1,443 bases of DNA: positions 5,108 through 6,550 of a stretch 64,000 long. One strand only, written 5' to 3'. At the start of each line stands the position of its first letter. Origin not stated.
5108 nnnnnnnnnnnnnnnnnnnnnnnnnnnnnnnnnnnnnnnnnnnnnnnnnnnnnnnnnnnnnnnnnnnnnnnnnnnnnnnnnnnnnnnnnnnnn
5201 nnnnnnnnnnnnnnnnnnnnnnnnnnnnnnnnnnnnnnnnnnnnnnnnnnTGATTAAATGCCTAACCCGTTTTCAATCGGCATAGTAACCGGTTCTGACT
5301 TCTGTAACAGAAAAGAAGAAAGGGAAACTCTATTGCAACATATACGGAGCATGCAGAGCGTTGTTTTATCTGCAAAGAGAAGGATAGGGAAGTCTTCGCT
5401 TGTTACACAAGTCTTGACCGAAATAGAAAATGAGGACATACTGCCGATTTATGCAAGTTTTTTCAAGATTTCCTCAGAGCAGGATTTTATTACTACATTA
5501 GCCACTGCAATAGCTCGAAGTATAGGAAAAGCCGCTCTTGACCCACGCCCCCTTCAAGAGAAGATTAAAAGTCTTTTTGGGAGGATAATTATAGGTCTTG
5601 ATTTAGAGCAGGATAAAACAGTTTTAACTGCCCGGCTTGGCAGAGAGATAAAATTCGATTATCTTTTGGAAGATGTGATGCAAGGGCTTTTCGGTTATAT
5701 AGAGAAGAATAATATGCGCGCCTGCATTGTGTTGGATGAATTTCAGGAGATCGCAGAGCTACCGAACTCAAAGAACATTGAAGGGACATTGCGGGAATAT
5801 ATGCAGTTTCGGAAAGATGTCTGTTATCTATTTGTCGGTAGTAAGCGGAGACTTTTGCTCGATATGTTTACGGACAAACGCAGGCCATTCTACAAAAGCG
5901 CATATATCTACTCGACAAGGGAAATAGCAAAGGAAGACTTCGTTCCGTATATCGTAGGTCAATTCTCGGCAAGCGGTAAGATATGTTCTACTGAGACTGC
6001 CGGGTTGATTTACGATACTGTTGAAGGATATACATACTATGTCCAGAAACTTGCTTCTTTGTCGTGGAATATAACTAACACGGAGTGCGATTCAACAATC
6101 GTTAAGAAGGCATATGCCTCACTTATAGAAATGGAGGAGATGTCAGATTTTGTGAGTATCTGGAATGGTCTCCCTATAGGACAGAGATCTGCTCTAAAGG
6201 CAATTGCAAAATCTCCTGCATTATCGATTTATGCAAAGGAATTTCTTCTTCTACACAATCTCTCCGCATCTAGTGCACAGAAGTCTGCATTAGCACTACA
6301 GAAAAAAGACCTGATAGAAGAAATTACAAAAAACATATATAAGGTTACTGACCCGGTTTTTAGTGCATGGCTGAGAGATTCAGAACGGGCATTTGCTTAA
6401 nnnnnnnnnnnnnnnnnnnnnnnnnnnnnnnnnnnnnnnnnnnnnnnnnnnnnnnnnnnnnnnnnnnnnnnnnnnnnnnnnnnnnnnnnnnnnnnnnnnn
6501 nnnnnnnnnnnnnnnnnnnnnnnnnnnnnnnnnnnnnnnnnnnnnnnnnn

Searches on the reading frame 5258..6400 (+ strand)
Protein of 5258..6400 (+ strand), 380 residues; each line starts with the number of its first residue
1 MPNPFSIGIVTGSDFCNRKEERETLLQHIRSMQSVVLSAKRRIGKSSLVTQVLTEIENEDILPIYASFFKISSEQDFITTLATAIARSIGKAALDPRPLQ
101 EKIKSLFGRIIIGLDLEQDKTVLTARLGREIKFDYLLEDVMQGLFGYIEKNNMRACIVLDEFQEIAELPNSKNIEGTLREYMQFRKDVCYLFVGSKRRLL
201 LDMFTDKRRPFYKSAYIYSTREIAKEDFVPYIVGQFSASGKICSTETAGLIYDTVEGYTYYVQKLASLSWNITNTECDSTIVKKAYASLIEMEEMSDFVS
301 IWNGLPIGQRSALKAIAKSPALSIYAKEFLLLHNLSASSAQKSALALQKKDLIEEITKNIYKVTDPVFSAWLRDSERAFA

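Call 33: search_protein_families(library=phrogs, proteins=[window:5258-6400:+], max_evalue=0.00001)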
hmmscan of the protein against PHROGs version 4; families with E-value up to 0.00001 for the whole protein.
window:5258-6400:+ (380 aa): 1 family
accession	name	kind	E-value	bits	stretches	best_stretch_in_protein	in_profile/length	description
phrog_6841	-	unknown function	1.2e-06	28.7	1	17-283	38-295/470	-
